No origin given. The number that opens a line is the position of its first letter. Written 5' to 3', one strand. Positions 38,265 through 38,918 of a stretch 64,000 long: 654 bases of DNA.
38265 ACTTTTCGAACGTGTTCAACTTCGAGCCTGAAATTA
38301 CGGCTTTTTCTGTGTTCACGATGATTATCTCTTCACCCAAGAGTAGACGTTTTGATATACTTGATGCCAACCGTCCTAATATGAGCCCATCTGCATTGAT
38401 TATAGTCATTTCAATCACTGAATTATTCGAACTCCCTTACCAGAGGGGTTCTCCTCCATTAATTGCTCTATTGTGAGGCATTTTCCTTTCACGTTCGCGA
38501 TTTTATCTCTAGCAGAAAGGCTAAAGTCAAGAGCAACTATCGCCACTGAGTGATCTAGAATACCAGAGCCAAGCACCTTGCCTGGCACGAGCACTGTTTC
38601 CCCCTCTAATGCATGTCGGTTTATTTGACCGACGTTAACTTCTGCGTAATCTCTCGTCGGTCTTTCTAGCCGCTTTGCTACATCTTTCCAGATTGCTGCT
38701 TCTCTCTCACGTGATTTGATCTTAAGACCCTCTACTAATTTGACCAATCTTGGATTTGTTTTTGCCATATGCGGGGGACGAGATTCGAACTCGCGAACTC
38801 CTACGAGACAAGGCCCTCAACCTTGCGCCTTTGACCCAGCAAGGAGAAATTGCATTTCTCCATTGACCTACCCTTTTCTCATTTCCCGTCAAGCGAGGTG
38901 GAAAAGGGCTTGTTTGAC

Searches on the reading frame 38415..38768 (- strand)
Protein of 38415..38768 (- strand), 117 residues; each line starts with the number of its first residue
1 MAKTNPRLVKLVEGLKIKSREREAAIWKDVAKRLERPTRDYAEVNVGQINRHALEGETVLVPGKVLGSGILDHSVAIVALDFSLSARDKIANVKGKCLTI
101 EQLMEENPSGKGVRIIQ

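Call 14: search_protein_families(library=pfam, proteins=[window:38415-38768:-])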
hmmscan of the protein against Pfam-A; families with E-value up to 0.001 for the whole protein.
window:38415-38768:- (117 aa): 2 families
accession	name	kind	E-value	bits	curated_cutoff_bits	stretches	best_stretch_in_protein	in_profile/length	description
PF17135.9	Ribosomal_L18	-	2e-07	31.1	28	1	8-116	25-139/188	Ribosomal protein 60S L18 and 50S L18e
PF00828.25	Ribosomal_L27A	-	2.4e-05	25.1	21.5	1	43-97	21-71/72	Ribosomal proteins 50S-L15, 50S-L18e, 60S-L27A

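Call 56: find_homologous_proteins(query=window:38415-38768:-, max_evalue=1e-10)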
Query window:38415-38768:- (117 aa): 361 proteins with E <= 1e-10 among 378 candidates; the best 120 are listed.
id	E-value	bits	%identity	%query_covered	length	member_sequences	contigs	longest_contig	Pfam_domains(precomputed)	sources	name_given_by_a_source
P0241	6.1e-68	244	100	100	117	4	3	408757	PF17135.10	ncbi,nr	ncbi:MAG: 50S ribosomal protein L18e [Methanocellales archaeon]|nr:50S ribosomal protein L18e [Metha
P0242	7.6e-58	211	85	100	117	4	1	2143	PF00828.26,PF17135.10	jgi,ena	jgi:large subunit ribosomal protein L18e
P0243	8.7e-58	211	87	100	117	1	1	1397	PF00828.26,PF17135.10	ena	-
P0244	1.8e-57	210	83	100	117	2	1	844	PF00828.26,PF17135.10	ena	-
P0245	2.7e-57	209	83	100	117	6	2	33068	PF00828.26,PF17135.10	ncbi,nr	ncbi:MAG: 50S ribosomal protein L18e [Methanocellales archaeon]|nr:50S ribosomal protein L18e [Metha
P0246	3.2e-56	206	83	100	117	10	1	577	PF00828.26,PF17135.10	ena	-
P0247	4.5e-55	202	82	100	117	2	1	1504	PF00828.26,PF17135.10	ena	-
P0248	5.6e-45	170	69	100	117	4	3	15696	PF00828.26,PF17135.10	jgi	-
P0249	7.1e-45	169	69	97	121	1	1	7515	PF00828.26,PF17135.10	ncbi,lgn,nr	ncbi:MAG: 50S ribosomal protein L18e [Halobacteriota archaeon]|nr:50S ribosomal protein L18e [Haloba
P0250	7.4e-45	169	67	99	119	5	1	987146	PF00828.26,PF17135.10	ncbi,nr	ncbi:MAG: 50S ribosomal protein L18e [Methanosarcinales archaeon]|nr:MAG: 50S ribosomal protein L18e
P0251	6.6e-44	166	68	98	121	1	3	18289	PF00828.26,PF17135.10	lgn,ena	-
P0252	1.0e-43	166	67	100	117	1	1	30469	PF17135.10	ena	-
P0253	1.1e-43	165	68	100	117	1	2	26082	PF00828.26,PF17135.10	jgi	-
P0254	1.3e-42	162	66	100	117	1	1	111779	PF00828.26,PF17135.10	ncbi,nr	ncbi:MAG: 50S ribosomal protein L18e [Methanocellales archaeon]|nr:50S ribosomal protein L18e [Metha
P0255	6.6e-42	160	62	98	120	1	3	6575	PF00828.26,PF17135.10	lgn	-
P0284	6.5e-38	147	59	98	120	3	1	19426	PF00828.26,PF17135.10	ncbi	ncbi:MAG: 50S ribosomal protein L18e [Methanocellales archaeon]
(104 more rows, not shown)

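Call 57: find_encoding_contigs(protein=P0284, flank=1500, max_places=2)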
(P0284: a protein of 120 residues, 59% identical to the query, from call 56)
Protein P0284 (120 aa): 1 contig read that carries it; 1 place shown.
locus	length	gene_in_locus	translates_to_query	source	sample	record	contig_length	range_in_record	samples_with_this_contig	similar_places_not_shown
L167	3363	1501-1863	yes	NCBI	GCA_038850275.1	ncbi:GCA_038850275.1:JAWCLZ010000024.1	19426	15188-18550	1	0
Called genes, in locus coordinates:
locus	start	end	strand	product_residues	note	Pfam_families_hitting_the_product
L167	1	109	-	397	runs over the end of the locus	PF01676:Metalloenzyme, PF10143:PhosphMutase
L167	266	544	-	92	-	PF22743:PspAA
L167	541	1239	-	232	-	PF04012:PspA_IM30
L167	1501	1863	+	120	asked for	PF17135:Ribosomal_L18, PF00828:Ribosomal_L27A (weak)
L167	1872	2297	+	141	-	PF00572:Ribosomal_L13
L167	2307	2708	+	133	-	PF00380:Ribosomal_S9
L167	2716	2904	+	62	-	PF01194:RNA_pol_N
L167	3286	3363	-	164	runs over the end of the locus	PF00149:Metallophos, PF12850:Metallophos_2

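Call 58: find_encoding_contigs(protein=P0253, flank=1500, max_places=2)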
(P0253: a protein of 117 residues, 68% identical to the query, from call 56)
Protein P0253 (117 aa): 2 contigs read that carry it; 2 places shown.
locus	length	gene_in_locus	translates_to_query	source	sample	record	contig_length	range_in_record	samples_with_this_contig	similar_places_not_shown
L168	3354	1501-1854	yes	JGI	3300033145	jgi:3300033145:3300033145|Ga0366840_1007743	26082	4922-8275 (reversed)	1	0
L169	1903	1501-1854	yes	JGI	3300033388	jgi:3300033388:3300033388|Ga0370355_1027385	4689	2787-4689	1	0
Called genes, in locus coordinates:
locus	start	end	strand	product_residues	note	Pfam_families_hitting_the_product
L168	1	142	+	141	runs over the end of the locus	-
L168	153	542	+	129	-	PF00411:Ribosomal_S11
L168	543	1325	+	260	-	PF01193:RNA_pol_L, PF01000:RNA_pol_A_bac, PF00037:Fer4 (faint), PF12838:Fer4_7 (weak)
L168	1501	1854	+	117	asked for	PF17135:Ribosomal_L18 (weak), PF00828:Ribosomal_L27A (weak)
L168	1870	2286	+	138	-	PF00572:Ribosomal_L13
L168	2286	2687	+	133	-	PF00380:Ribosomal_S9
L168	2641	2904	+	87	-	PF01194:RNA_pol_N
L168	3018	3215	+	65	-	PF01192:RNA_pol_Rpb6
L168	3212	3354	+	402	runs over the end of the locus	PF03952:Enolase_N, PF00113:Enolase_C, PF13378:MR_MLE_C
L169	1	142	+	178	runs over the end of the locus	PF22421:SYY_C-terminal (faint), PF01479:S4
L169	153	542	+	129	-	PF00411:Ribosomal_S11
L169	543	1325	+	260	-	PF01193:RNA_pol_L, PF01000:RNA_pol_A_bac, PF00037:Fer4 (faint), PF12838:Fer4_7 (weak)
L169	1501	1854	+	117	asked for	PF17135:Ribosomal_L18 (weak), PF00828:Ribosomal_L27A (weak)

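Call 59: find_encoding_contigs(protein=P0249, flank=1500, max_places=2)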
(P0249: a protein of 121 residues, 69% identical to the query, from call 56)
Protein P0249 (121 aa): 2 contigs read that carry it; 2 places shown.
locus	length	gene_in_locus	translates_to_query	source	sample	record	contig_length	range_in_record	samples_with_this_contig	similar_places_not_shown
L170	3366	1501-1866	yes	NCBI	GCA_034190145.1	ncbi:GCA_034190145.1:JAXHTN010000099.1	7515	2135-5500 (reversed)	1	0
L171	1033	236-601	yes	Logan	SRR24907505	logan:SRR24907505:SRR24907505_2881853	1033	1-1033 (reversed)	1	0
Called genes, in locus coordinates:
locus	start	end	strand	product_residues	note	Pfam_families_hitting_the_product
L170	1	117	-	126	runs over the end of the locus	PF00411:Ribosomal_S11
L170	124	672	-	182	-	PF01479:S4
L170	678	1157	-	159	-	PF00416:Ribosomal_S13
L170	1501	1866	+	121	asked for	PF17135:Ribosomal_L18, PF00828:Ribosomal_L27A (weak)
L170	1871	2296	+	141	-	PF00572:Ribosomal_L13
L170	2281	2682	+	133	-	PF00380:Ribosomal_S9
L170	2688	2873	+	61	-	PF01194:RNA_pol_N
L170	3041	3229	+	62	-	PF01192:RNA_pol_Rpb6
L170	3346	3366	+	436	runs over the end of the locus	PF03952:Enolase_N, PF00113:Enolase_C, PF13378:MR_MLE_C (weak)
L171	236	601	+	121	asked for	PF17135:Ribosomal_L18, PF00828:Ribosomal_L27A (weak)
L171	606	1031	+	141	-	PF00572:Ribosomal_L13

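Call 74: find_encoding_contigs(protein=P0241, flank=600, max_places=4)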
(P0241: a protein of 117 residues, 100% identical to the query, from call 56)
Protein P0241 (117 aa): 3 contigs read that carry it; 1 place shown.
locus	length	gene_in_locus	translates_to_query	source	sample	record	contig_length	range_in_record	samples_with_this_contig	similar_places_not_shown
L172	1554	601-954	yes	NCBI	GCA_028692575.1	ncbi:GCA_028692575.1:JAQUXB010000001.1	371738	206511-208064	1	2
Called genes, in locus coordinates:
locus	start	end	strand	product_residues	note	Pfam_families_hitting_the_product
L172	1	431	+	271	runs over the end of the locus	PF01193:RNA_pol_L, PF01000:RNA_pol_A_bac, PF00037:Fer4, PF12797:Fer4_2 (weak), PF12837:Fer4_6 (weak), PF12838:Fer4_7 (weak), PF13187:Fer4_9 (weak)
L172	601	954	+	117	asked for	PF17135:Ribosomal_L18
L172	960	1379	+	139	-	PF00572:Ribosomal_L13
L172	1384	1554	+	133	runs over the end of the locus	PF00380:Ribosomal_S9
